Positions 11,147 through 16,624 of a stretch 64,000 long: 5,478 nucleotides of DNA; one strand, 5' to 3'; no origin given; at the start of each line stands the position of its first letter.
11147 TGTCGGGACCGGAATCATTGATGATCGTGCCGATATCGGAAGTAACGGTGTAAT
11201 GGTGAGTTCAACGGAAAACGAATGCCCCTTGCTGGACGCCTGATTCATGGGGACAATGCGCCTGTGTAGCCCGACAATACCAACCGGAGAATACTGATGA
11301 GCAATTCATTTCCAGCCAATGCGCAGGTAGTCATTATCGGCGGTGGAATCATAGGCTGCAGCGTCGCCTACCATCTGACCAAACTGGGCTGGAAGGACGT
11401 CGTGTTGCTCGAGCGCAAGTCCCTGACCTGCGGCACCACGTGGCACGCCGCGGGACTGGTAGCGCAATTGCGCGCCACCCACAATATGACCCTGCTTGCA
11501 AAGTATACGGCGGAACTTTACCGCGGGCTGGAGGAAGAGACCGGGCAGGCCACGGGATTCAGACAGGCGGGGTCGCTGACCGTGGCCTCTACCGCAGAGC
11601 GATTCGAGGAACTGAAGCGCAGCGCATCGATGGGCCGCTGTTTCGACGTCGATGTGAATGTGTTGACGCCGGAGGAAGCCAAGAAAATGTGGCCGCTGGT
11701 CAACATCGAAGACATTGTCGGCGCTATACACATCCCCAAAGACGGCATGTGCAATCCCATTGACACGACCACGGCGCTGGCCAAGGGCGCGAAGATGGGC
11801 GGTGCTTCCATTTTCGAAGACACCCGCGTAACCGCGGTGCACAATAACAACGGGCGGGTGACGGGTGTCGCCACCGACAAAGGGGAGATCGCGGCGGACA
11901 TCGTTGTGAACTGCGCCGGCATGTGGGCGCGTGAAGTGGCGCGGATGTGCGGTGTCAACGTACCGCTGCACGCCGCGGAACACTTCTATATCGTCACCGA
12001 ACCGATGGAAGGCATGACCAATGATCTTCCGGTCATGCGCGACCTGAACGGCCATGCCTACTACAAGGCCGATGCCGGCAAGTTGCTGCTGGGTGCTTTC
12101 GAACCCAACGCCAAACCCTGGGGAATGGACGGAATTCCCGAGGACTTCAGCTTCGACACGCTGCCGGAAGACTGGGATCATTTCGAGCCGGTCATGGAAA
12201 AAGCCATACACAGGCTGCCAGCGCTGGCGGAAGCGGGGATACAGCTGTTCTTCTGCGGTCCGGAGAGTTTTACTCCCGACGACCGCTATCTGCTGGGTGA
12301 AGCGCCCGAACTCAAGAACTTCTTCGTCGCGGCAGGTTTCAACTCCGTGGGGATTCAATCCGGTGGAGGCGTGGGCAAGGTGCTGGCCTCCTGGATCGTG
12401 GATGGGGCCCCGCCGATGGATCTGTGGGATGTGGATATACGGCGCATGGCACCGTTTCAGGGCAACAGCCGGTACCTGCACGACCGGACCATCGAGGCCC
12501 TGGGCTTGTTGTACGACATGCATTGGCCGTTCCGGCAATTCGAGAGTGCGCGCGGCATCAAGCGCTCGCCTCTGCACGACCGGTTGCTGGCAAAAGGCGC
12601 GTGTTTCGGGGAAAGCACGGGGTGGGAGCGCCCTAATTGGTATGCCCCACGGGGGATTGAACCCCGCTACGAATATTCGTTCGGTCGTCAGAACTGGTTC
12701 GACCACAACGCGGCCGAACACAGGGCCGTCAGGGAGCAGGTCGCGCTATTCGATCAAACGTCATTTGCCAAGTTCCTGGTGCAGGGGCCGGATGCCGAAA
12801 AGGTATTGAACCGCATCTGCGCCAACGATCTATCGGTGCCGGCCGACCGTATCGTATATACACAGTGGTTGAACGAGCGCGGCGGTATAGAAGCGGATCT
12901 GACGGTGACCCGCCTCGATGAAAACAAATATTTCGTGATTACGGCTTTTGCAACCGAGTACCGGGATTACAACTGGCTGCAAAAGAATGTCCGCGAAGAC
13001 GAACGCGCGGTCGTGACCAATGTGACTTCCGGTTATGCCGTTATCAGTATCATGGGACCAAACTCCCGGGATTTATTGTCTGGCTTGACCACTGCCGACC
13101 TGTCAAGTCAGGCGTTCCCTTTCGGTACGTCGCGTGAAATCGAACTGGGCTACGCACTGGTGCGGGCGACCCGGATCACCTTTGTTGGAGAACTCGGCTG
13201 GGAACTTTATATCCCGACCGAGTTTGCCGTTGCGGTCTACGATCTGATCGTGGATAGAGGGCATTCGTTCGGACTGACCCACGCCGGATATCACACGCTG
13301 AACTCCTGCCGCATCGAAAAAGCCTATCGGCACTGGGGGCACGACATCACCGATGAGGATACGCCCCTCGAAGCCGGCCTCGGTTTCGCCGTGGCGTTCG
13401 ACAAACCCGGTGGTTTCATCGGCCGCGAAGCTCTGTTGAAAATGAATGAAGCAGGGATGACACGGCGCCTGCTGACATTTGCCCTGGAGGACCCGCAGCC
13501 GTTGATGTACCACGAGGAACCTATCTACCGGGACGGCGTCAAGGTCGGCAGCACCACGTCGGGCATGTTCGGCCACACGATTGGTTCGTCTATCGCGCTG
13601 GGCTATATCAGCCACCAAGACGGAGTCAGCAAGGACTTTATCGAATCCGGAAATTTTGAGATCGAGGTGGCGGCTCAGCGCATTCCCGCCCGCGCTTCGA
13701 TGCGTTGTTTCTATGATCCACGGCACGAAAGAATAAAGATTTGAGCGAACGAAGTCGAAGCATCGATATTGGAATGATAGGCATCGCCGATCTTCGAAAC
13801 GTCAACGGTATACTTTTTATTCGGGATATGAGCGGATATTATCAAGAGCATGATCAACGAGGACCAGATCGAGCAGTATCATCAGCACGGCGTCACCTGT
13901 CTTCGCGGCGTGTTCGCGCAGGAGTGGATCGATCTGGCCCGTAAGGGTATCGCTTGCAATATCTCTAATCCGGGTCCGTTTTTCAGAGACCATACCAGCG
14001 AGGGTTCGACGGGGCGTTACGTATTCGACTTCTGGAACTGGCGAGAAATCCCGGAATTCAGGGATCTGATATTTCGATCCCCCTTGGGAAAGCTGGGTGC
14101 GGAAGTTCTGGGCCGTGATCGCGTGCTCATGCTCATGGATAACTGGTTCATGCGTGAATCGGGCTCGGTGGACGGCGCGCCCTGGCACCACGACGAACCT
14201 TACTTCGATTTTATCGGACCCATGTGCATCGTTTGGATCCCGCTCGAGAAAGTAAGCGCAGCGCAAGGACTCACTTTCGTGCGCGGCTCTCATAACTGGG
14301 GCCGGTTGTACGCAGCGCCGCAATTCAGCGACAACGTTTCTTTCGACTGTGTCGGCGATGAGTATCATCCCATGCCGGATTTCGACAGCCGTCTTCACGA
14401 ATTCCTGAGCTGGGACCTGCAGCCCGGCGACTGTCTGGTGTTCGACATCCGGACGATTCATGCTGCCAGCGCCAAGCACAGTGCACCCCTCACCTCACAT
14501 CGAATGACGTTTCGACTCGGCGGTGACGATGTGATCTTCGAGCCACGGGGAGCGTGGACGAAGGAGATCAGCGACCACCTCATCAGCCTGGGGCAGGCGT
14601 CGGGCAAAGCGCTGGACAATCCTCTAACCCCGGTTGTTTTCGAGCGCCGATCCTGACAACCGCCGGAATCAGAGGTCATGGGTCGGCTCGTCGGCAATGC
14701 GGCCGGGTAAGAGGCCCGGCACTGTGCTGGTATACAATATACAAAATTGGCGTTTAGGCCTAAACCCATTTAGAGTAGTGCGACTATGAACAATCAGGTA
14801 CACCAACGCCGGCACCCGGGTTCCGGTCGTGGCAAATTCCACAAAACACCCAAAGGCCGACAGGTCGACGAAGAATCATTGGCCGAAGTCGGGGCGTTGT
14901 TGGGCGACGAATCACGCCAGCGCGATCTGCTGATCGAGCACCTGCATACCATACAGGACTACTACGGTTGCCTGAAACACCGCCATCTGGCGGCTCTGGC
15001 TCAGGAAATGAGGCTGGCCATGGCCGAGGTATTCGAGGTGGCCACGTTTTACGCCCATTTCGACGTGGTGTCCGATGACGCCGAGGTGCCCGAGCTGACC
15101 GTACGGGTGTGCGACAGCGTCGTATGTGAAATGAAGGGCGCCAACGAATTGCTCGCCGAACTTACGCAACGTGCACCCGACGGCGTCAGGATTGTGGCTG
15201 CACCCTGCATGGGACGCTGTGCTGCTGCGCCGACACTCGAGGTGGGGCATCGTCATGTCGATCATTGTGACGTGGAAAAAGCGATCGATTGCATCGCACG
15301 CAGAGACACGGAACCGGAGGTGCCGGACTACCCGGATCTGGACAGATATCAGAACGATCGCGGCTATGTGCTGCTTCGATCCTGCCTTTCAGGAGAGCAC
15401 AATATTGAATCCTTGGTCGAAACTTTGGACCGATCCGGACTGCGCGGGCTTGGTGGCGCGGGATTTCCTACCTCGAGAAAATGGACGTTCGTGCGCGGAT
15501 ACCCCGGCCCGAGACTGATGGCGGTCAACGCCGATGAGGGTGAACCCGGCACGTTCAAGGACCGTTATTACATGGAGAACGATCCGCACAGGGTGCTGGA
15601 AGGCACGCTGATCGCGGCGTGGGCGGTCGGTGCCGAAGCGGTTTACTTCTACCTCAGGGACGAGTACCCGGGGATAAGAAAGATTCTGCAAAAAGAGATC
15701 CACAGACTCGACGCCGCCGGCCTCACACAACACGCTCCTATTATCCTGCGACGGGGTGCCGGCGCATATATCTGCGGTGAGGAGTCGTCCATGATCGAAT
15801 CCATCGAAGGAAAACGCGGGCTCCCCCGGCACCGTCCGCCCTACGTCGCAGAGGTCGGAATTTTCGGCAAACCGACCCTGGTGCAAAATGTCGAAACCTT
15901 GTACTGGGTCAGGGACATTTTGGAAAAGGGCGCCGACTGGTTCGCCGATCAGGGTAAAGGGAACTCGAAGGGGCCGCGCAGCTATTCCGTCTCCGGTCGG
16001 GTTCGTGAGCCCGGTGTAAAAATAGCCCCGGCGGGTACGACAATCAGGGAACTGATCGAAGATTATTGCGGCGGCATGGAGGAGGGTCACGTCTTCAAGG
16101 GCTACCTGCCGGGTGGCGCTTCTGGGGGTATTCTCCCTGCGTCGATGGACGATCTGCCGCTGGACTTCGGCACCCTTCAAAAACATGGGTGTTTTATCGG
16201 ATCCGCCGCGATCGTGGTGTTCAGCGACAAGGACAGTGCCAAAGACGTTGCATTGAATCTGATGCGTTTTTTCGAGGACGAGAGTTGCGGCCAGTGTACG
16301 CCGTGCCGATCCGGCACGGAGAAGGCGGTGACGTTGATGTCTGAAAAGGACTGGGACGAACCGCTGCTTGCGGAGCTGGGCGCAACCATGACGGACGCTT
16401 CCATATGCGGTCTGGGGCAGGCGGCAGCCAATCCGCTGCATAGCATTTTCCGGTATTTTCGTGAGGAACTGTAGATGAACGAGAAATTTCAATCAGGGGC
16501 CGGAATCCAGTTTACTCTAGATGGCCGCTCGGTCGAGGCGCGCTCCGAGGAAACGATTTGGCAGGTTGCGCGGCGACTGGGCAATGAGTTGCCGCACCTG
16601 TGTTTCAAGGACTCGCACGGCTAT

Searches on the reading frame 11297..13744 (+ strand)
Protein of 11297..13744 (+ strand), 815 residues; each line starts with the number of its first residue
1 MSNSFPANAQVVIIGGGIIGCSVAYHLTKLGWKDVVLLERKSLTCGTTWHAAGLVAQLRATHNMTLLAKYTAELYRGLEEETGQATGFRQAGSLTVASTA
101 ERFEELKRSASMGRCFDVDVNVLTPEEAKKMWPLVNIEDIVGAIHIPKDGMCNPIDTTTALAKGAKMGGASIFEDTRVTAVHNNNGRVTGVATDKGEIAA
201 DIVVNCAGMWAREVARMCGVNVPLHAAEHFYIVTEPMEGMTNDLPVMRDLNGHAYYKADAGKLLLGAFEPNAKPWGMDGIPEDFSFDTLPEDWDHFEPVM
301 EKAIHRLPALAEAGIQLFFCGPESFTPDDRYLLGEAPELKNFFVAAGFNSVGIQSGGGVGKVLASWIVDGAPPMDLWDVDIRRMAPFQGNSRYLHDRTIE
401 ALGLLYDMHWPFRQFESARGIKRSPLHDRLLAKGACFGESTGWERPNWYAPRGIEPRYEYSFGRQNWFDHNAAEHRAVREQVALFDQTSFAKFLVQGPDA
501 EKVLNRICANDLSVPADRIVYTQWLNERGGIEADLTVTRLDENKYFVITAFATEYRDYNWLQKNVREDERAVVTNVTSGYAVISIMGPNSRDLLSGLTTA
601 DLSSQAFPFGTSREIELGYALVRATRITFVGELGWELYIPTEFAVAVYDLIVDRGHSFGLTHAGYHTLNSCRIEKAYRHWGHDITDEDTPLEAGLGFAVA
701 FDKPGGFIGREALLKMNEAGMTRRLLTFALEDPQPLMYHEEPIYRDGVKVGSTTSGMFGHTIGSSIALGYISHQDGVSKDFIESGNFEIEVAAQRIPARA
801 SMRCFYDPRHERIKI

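Call 58: search_protein_families(library=pfam, proteins=[window:11297-13744:+], max_evalue=0.0001)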
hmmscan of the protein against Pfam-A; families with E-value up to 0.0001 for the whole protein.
window:11297-13744:+ (815 aa): 11 families
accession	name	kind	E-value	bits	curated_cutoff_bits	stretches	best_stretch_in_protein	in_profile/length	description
PF01571.26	GCV_T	-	1.1e-82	277.5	25.6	1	426-698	1-255/255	Aminomethyltransferase folate-binding domain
PF01266.30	DAO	-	3.5e-77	260.8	27.9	1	11-366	2-353/353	FAD dependent oxidoreductase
PF08669.17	GCV_T_C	-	4.1e-21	75.1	25.9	1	723-807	1-80/80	Glycine cleavage T-protein C-terminal barrel domain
PF16350.10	FAO_M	-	2.2e-19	69.8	27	1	369-424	1-56/56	FAD dependent oxidoreductase central domain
PF07992.20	Pyr_redox_2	-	1.4e-07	31.7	26.1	0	9-45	143-178/291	Pyridine nucleotide-disulphide oxidoreductase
PF01494.25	FAD_binding_3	-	9.8e-07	28.7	22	1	9-212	2-162/349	FAD binding domain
PF00070.33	Pyr_redox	-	4.3e-06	27.6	22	0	11-45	2-35/82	Pyridine nucleotide-disulphide oxidoreductase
PF13738.12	Pyr_redox_3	-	2e-05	24.4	30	0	12-43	1-32/305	Pyridine nucleotide-disulphide oxidoreductase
PF13450.12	NAD_binding_8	-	2.8e-05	24.7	21.9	1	13-60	1-49/68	NAD(P)-binding Rossmann-like domain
PF13454.12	NAD_binding_9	-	4.2e-05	24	21.8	0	12-76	1-70/155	FAD-NAD(P)-binding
PF04268.17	SoxG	-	6.4e-05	23.5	21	0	539-647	37-142/152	Sarcosine oxidase, gamma subunit family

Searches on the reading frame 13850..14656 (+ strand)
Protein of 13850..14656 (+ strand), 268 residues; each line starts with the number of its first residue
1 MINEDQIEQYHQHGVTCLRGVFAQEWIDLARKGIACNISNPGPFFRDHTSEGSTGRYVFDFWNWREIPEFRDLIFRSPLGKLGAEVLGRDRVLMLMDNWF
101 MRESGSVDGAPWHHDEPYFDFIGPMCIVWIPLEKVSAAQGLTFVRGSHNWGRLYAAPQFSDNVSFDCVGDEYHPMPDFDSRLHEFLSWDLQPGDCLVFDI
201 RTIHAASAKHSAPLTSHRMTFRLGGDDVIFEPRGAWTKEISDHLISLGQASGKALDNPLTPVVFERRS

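Call 58: search_protein_families(library=pfam, proteins=[window:13850-14656:+], max_evalue=0.0001)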
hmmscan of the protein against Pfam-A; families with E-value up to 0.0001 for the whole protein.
window:13850-14656:+ (268 aa): 1 family
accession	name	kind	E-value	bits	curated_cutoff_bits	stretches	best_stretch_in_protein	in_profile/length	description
PF05721.19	PhyH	-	1.1e-15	58.9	22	1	10-212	1-208/213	Phytanoyl-CoA dioxygenase (PhyH)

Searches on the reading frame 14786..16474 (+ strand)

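Call 58: search_protein_families(library=pfam, proteins=[window:14786-16474:+], max_evalue=0.0001)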
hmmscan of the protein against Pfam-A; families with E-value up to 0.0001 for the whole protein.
window:14786-16474:+ (562 aa): 4 families
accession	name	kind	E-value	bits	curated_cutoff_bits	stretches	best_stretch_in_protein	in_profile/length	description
PF01512.22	Complex1_51K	-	3.3e-42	144.3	31.2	1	216-375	3-148/150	Nuo51 FMN-binding domain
PF10589.14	NADH_4Fe-4S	-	4e-22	78.3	23.5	1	487-561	1-81/85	NADH-ubiquinone oxidoreductase-F iron-sulfur binding region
PF01257.25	2Fe-2S_thioredx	-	6e-22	78.5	24.8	1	42-171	8-142/145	Thioredoxin-like [2Fe-2S] ferredoxin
PF10531.15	SLBB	-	4.3e-06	26.9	27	1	401-448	3-53/55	SLBB domain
